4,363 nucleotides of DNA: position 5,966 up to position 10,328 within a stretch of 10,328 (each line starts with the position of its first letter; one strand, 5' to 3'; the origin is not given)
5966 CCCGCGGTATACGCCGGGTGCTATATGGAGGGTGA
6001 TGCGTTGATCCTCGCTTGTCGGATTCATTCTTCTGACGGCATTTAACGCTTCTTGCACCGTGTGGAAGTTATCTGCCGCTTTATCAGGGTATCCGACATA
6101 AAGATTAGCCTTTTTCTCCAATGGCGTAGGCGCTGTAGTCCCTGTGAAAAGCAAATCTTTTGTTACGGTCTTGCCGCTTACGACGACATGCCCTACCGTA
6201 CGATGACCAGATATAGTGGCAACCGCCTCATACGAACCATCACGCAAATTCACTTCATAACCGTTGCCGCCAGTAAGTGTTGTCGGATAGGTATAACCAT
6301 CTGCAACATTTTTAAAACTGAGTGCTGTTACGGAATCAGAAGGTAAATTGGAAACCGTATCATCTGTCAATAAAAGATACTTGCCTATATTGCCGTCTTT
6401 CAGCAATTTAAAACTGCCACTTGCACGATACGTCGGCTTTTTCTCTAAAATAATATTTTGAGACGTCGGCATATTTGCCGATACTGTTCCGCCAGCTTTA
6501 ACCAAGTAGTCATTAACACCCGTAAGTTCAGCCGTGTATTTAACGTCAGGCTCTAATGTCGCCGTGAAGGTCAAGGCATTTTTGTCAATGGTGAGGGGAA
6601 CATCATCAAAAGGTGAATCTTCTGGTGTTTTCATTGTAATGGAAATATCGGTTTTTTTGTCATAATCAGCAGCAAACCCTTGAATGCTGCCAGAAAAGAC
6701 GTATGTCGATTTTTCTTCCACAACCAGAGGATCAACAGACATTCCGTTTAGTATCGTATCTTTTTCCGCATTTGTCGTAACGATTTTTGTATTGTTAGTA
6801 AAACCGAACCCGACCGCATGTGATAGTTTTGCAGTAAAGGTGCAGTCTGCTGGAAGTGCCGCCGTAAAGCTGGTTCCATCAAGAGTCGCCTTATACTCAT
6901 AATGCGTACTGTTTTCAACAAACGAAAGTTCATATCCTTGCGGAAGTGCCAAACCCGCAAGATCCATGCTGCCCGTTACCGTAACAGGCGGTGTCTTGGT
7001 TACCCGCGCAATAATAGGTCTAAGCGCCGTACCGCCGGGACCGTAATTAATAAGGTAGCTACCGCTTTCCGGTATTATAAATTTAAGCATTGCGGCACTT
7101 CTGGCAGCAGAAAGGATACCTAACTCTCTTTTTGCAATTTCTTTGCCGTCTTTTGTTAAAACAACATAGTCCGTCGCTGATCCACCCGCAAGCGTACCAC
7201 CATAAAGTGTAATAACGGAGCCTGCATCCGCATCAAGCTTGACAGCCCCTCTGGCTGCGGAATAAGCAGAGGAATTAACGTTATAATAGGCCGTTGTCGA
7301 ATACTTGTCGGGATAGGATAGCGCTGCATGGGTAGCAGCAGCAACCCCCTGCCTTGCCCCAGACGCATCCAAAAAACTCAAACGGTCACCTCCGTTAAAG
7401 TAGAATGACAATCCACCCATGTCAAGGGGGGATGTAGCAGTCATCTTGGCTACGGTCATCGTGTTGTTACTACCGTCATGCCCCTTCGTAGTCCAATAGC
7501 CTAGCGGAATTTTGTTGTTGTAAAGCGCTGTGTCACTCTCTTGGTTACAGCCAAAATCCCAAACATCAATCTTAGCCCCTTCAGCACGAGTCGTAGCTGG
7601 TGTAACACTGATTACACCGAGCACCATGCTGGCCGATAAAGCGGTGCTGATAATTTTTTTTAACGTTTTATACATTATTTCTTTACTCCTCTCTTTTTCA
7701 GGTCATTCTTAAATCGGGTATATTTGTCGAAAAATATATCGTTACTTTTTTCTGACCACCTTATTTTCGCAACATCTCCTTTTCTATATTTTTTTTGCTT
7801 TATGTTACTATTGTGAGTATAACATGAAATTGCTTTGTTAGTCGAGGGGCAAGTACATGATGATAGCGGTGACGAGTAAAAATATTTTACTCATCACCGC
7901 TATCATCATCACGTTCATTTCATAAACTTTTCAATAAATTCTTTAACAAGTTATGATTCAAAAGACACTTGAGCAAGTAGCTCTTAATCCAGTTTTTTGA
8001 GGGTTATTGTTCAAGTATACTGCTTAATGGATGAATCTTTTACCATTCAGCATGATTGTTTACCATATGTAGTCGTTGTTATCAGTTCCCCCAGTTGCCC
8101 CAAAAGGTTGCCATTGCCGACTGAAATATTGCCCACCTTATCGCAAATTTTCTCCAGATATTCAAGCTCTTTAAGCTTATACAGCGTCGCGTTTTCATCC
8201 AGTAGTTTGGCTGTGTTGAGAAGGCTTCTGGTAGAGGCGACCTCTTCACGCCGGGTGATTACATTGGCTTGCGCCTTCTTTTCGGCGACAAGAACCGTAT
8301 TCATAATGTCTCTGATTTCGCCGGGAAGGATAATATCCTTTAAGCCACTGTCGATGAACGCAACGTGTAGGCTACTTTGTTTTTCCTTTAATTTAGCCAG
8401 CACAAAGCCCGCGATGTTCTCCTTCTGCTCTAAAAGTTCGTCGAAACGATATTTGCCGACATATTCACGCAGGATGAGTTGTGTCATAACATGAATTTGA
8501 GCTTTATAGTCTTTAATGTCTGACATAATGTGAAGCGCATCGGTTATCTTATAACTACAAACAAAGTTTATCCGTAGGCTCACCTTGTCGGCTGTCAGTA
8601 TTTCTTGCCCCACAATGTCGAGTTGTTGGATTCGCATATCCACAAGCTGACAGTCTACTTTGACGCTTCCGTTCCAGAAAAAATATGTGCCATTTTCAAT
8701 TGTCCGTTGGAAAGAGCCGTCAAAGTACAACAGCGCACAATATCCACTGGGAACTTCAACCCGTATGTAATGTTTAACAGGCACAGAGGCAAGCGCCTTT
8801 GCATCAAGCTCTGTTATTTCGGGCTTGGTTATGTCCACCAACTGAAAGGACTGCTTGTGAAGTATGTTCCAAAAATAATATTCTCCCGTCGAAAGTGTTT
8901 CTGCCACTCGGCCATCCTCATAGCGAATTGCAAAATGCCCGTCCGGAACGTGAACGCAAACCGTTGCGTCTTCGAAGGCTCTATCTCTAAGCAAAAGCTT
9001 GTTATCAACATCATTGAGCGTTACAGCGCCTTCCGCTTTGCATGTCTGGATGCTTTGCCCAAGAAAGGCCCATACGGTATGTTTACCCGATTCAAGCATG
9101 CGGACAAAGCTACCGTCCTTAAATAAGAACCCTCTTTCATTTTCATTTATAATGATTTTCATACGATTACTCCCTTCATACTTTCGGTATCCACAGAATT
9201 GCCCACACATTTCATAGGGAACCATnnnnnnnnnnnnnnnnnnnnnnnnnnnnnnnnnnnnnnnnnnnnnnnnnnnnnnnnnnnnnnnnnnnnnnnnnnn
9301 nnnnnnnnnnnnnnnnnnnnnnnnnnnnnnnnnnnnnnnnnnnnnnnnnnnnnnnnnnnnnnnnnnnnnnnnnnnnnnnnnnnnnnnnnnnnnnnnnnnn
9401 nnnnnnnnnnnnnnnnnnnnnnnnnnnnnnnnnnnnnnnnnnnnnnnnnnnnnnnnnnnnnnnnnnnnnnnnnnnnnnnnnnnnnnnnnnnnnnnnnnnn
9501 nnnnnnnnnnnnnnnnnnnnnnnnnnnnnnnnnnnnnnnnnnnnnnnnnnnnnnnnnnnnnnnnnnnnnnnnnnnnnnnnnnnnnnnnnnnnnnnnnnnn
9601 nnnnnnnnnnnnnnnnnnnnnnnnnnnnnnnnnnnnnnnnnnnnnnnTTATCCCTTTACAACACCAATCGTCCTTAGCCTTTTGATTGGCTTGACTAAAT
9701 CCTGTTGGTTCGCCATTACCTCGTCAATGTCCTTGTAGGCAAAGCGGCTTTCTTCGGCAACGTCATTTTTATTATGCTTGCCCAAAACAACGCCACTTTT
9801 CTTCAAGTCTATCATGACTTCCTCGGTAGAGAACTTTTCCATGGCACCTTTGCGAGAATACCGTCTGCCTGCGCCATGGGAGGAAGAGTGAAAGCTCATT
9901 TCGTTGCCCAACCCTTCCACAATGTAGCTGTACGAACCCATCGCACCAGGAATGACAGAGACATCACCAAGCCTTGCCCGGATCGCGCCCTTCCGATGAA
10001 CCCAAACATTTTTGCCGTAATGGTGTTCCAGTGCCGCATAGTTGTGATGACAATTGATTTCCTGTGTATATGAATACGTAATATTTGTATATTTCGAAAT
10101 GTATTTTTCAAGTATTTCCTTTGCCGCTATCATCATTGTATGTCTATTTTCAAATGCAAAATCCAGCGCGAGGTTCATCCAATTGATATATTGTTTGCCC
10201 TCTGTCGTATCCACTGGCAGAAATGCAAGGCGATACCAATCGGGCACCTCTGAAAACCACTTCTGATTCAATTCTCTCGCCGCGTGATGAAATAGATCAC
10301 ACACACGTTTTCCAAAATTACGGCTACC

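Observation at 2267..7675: Single 1802-aa polypeptide combining a CE8 pectin methylesterase with two CE12-type SGNH acetylesterases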

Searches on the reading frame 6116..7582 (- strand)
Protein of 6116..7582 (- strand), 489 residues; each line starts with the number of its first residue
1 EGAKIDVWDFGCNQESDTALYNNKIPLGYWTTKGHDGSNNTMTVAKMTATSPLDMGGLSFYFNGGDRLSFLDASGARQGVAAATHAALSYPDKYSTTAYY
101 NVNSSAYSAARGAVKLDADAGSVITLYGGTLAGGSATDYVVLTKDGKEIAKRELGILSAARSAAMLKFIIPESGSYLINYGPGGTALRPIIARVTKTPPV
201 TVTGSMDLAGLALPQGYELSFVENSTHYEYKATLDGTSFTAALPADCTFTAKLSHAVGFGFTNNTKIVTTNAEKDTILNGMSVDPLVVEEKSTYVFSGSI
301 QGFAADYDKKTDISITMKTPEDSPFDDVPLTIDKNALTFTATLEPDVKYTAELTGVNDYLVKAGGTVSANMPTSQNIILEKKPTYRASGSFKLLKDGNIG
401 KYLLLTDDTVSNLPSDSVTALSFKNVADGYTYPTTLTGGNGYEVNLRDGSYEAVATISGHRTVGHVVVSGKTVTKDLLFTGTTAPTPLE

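Call 48: find_related_loci(query=A1, collection=genome_contigs, flank=10000)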
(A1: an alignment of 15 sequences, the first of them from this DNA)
Query A1 (489 aa) in genome_contigs; peptide patterns used: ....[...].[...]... (x = any residue, [..] = any of these).
117 stretches matched a pattern; 92 encode a relative of the query (tblastn E <= 1e-3); the best 80 are kept; 79 distinct loci.
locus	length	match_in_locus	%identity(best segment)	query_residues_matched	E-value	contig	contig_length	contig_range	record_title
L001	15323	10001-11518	41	4-489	3e-106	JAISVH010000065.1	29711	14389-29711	MAG: Eubacterium sp. isolate Mx356_bin25 k119_765875, whole genome shotgun sequence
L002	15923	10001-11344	38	1-488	4e-78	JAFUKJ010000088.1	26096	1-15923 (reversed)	MAG: Lachnospiraceae bacterium isolate RGIG4574 Roe_deer_Rectum-2__c512982, whole genome shotgun sequence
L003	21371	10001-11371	37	5-488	1e-76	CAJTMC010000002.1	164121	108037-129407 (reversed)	MAG TPA_asm: uncultured Lachnospiraceae bacterium isolate MGBC104938 genome assembly, contig: MGBC104938.2, whole genome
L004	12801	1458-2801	37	1-488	5e-76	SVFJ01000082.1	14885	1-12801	MAG: Lachnospiraceae bacterium isolate SIG329 NODE_69687_length_14885_cov_1.852961, whole genome shotgun sequence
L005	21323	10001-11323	37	4-485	3e-75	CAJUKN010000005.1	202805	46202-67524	MAG TPA_asm: uncultured Lachnospira sp. isolate MGBC143173 genome assembly, contig: MGBC143173.5, whole genome shotgun s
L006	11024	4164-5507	37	1-488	2e-75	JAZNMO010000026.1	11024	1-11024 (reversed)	MAG: Lachnospiraceae bacterium isolate T1900044661_TS20190127.MAGScoT_cleanbin_000022 SGB_1526_k141_1704649, whole genom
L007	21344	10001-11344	37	1-488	1e-74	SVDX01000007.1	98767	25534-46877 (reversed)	MAG: Lachnospira sp. isolate SIG291 NODE_5245_length_98767_cov_2.513990, whole genome shotgun sequence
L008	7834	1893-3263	37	5-488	3e-74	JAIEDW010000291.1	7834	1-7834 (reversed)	MAG: Lachnospiraceae bacterium isolate SC0389_S3_9 SC0389_S3_9_contig_291, whole genome shotgun sequence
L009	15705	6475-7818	37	2-488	5e-74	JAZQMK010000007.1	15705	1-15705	MAG: Lachnospiraceae bacterium isolate T1900044606_TS20190072.MAGScoT_cleanbin_000024 SGB_742_k141_1011749, whole genome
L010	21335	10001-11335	35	1-485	4e-72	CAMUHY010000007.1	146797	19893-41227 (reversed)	MAG TPA_asm: uncultured Eubacterium sp. isolate SRR14038234_bin.83_metawrap_v1.3_MAG genome assembly, contig: NODE.97_le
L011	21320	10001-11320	37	1-479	6e-72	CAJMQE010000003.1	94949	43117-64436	TPA_asm: uncultured bacterium isolate SRR7721891-bin.10 genome assembly, contig: NODE_103_length_94949_cov_27.508641, wh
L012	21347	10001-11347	36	1-488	2e-71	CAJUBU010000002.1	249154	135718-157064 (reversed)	MAG TPA_asm: uncultured Lachnospira sp. isolate MGBC129270 genome assembly, contig: MGBC129270.2, whole genome shotgun s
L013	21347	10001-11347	37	4-487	2e-71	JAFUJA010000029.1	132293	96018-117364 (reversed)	MAG: Lachnospiraceae bacterium isolate RGIG4539 Roe_deer_Rectum-1__c706639, whole genome shotgun sequence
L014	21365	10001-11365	36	2-489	1e-71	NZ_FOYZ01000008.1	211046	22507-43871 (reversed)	Anaeromicropila populeti strain 743A, whole genome shotgun sequence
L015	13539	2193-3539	39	5-488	1e-70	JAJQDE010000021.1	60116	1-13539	MAG: Lachnospiraceae bacterium isolate C.B3_9 NODE_116_length_60116_cov_21.777693, whole genome shotgun sequence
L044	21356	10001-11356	35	4-488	1e-57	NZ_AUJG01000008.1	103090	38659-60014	Lachnospira multipara ATCC 19207 G600DRAFT_scaffold00008.8_C, whole genome shotgun sequence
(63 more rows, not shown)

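Call 51: predict_structure(alignment_id=A1)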
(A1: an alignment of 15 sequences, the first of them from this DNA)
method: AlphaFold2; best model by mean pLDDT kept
length: 489 residues; sequences in the alignment: 15
mean_pLDDT: 85.4   pTM: 0.73
mean pLDDT of the five models: 85.4, 84.5, 84.3, 83.7, 82.9
residues with pLDDT >= 90: 256; 70-90: 162; 50-70: 51; < 50: 20
segments of 3 or more residues with pLDDT < 50: 36-43, 397-407
pLDDT, mean of each block of 10 residues (from residue 1): 85 93 92 53 59 89 86 85 74 91 72 92 94 74 93 72 89 94 71 96 94 90 93 96 96 92 94 90 95 95 86 92 87 94 93 90 92 95 91 63 50 82 88 76 90 84 87 87 65
secondary structure, 60 per line:
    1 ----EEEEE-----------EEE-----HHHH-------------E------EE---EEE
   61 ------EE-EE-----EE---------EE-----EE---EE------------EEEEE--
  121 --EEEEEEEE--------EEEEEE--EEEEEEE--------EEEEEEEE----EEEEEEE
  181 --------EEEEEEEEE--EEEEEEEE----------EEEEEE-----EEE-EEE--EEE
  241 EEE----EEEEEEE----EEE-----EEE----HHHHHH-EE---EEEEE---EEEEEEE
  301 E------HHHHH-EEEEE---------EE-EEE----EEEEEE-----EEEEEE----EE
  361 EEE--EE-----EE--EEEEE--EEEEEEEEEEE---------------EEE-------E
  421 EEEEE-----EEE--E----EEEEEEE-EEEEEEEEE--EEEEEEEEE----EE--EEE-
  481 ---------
elements in order: E5-9 E21-23 H29-32 E58-60 E114-118 E123-130 E139-144 E147-153 E162-169 E174-180 E189-197 E200-207 E218-223 E229-231 E233-235 E238-243 E248-254 E259-261 E267-269 H274-279 E286-290 E294-301 H308-312 E314-318 E331-333 E338-343 E349-354 E359-363 E377-381 E384-394 E410-412 E420-425 E431-433 E441-447 E449-457 E460-468 E477-479

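Call 67: search_solved_structures(query=A1, max_evalue=1, show_alignments=2)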
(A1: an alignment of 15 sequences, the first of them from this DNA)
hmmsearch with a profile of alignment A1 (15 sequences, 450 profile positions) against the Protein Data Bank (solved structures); distinct sequences matched with E-value up to 1: 5.
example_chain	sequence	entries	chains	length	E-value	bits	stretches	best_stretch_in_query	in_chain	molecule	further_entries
8x8h_A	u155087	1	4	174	0.0088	17.9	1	94-183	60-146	Pectate disaccharide-lyase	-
8ydl_A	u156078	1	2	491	0.031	16.1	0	349-419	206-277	Fusion glycoprotein F2, F1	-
3ffc_D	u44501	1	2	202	0.21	13.4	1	75-133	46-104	CF34 alpha chain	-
3tpk_A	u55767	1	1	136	0.25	13.1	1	83-145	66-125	Immunoglobulin heavy chain antibody variable domain KW1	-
6jhs_E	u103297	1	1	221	0.51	12.1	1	75-141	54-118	FAB Heavy Chain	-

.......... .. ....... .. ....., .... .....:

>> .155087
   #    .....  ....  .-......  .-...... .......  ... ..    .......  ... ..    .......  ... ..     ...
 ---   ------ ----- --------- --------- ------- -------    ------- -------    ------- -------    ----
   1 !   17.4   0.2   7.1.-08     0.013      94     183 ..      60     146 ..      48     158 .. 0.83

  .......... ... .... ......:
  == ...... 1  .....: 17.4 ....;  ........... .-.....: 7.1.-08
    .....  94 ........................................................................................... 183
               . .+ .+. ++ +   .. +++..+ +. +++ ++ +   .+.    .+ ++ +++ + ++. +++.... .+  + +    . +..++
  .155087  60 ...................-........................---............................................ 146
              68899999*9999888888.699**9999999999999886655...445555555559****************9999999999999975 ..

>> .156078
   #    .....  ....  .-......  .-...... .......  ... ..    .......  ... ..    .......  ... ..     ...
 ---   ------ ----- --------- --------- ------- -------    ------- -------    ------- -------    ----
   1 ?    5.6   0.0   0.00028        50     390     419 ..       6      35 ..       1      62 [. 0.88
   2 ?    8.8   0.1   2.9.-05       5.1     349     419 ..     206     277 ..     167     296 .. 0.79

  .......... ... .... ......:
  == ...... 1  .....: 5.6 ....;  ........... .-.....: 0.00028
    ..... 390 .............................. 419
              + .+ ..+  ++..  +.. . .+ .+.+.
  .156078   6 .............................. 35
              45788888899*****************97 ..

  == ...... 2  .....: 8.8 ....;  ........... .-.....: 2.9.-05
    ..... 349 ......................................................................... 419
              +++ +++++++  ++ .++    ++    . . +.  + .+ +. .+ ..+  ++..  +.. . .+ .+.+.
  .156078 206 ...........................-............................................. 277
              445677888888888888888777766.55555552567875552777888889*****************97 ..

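Call 83: search_protein_families(library=pfam, proteins=[L044:4014-6482:+, L044:6637-7455:-, L044:7703-8527:-, L044:8740-9546:+, L044:16528-17544:+, L044:19755-20924:+, L014:2202-3767:+, L014:3788-4972:+, L014:5266-9597:+, L014:18023-18850:+], max_evalue=0.00001)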
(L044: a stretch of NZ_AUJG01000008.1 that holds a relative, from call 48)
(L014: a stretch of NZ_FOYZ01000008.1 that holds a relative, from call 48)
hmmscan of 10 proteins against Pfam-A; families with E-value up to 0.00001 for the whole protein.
L044:4014-6482:+ (823 aa): 1 family
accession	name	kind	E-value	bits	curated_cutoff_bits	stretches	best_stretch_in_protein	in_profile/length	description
PF00343.26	Phosphorylase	-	0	1101.6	27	1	98-816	1-713/713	Carbohydrate phosphorylase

L044:6637-7455:- (273 aa): 1 family
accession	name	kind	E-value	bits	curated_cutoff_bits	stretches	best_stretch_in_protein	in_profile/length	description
PF03006.26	HlyIII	-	2.2e-49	168.6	26.2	1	61-263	5-224/224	Haemolysin-III related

L044:7703-8527:- (275 aa): 2 families
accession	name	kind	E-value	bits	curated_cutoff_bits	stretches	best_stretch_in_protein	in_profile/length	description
PF13411.12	MerR_1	-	1.1e-08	35.4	21.6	1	3-66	1-63/69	MerR HTH family regulatory protein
PF00376.29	MerR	-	2e-08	34.3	28.2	1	4-41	1-38/38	MerR family regulatory protein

L044:8740-9546:+ (269 aa): 1 family
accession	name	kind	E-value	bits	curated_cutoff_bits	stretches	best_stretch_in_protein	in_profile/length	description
PF19567.5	CpsB_CapC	-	6.5e-74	248.7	27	2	120-260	93-233/234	Capsular polysaccharide synthesis, CpsB/CapC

L044:16528-17544:+ (339 aa): 3 families
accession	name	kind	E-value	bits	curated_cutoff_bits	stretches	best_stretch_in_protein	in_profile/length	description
PF04101.22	Glyco_tran_28_C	-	1.4e-31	110.2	22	1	166-323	1-155/166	Glycosyltransferase family 28 C-terminal domain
PF03033.26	Glyco_transf_28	-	5.5e-31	107.9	26.2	1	3-119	21-137/139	Glycosyltransferase family 28 N-terminal domain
PF13528.12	Glyco_trans_1_3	-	6.9e-06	25.9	25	0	186-292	208-312/322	Glycosyl transferase family 1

L044:19755-20924:+ (390 aa): 3 families
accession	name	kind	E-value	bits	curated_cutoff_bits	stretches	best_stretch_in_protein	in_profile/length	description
PF00069.31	Pkinase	-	2.7e-32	112.6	31.7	1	80-240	70-232/263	Protein kinase domain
PF07714.23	PK_Tyr_Ser-Thr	-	4.8e-20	72.4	23.1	1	80-242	73-238/258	Protein tyrosine and serine/threonine kinase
PF17667.7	Pkinase_fungal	-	2.8e-06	26.8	24.1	1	106-178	284-363/387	Fungal protein kinase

L014:2202-3767:+ (522 aa): 0 families

L014:3788-4972:+ (395 aa): 2 families
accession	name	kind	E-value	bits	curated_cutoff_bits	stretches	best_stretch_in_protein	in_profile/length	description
PF13540.12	RCC1_2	-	9.2e-13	48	22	0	310-339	1-30/30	Regulator of chromosome condensation (RCC1) repeat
PF25390.1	WD40_RLD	-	5.6e-10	39.5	150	1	208-371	25-220/363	RCC1-like domain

L014:5266-9597:+ (1444 aa): 5 families
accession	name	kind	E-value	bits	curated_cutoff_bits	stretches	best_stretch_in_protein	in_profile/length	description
PF16369.11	GH43_C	-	6.4e-27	94.4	23.4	1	464-573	1-100/100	C-terminal lipocalin-like domain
PF04616.20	Glyco_hydro_43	-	9.9e-25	87.9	32.2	1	258-460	120-288/288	Glycosyl hydrolases family 43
PF20578.4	aBig_2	-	1.4e-16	60.5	27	1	599-662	22-88/89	Atrophied bacterial Ig domain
PF18998.6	Flg_new_2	-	9.1e-08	32.4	23.6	1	1227-1289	2-69/73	Divergent InlB B-repeat domain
PF00942.24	CBM_3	-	2.2e-06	28.5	22.4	1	1316-1397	2-83/83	Cellulose binding domain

L014:18023-18850:+ (276 aa): 7 families
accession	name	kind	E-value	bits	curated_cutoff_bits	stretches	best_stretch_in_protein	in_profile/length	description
PF10609.15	ParA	-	2.5e-16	60.3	27.1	2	158-269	116-245/246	NUBPL iron-transfer P-loop NTPase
PF01656.29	CbiA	-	5.8e-12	46.1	25.4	1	3-248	1-121/125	CobQ/CobB/MinD/ParA nucleotide binding domain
PF00037.32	Fer4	-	3e-10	39.9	21.1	1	58-80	1-23/24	4Fe-4S binding domain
PF13614.12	AAA_31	-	3.7e-09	37.2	27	0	3-25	4-26/177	AAA domain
PF12838.12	Fer4_7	-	6.3e-08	33.4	27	0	37-78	13-51/52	4Fe-4S dicluster domain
PF13187.11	Fer4_9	-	2.7e-06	27.8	27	1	65-108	2-51/52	4Fe-4S dicluster domain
PF12837.12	Fer4_6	-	3.6e-06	27.1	25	0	57-79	1-23/24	4Fe-4S binding domain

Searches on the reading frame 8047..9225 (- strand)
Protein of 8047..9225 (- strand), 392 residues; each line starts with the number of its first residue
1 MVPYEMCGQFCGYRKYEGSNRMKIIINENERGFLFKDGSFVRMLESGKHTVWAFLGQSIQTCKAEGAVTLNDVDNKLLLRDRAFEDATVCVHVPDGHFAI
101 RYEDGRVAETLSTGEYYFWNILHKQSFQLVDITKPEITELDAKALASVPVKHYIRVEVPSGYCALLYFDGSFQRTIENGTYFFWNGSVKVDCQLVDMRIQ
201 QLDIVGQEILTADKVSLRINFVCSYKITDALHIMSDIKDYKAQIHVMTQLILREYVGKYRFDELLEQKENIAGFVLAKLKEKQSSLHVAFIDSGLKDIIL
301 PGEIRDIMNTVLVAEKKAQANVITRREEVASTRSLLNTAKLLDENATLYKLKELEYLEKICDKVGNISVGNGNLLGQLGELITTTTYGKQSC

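Call 24: search_protein_families(library=pfam, proteins=[window:8047-9225:-], max_evalue=0.01)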
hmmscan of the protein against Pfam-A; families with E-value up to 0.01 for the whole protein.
window:8047-9225:- (392 aa): 1 family
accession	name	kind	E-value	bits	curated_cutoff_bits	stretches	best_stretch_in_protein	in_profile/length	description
PF01145.31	Band_7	-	5.5e-28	98.6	23.6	1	157-328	2-175/176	SPFH domain / Band 7 family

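Call 62: find_homologous_proteins(query=window:8047-9225:-, max_evalue=1e-20)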
Query window:8047-9225:- (392 aa): 7982 proteins with E <= 1e-20 among 8000 candidates; the best 120 are listed.
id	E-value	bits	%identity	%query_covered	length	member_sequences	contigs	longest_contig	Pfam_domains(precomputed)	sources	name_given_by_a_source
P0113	2.3e-261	884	100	100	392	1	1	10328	PF01145.32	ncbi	-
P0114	3.3e-187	640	76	92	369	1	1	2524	PF01145.32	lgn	-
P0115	5.4e-187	640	76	94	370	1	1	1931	PF01145.32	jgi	-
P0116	8.7e-184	629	76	92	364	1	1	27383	PF01145.32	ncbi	-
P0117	8.2e-172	590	72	93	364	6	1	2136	PF01145.32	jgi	-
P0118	7.8e-168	577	72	92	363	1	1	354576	PF01145.32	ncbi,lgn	-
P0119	1.2e-162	560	68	92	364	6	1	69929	PF01145.32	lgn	-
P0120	2.0e-158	546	67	93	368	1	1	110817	PF01145.32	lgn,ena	-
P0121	8.4e-155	534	66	92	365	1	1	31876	PF01145.32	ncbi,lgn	-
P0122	1.5e-153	530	64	94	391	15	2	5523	PF01145.32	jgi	-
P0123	1.6e-152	526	64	93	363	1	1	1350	PF01145.32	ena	-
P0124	1.8e-151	523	50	92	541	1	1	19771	PF01145.32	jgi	jgi:hypothetical protein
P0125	1.0e-150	520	63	93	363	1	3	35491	PF01145.32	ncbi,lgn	-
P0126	6.3e-150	518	64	92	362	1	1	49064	PF01145.32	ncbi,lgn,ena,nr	ncbi:MAG: slipin family protein [Clostridiales bacterium]|nr:slipin family protein [Clostridiales ba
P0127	1.2e-149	517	63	93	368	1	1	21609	PF01145.32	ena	-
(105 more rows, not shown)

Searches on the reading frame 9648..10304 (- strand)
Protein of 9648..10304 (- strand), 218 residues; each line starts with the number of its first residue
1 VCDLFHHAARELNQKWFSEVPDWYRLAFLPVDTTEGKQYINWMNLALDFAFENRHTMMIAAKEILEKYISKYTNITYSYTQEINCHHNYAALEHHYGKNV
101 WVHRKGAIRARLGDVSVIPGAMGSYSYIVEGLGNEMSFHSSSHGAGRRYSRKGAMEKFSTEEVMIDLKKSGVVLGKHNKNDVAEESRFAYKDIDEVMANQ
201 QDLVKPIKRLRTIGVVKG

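Call 24: search_protein_families(library=pfam, proteins=[window:9648-10304:-], max_evalue=0.01)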
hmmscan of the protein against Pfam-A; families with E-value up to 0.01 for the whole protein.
window:9648-10304:- (218 aa): 1 family
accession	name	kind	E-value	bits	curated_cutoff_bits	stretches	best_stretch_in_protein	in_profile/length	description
PF01139.22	RtcB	-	3.1e-66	224.8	27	1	2-218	197-426/426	tRNA-splicing ligase RtcB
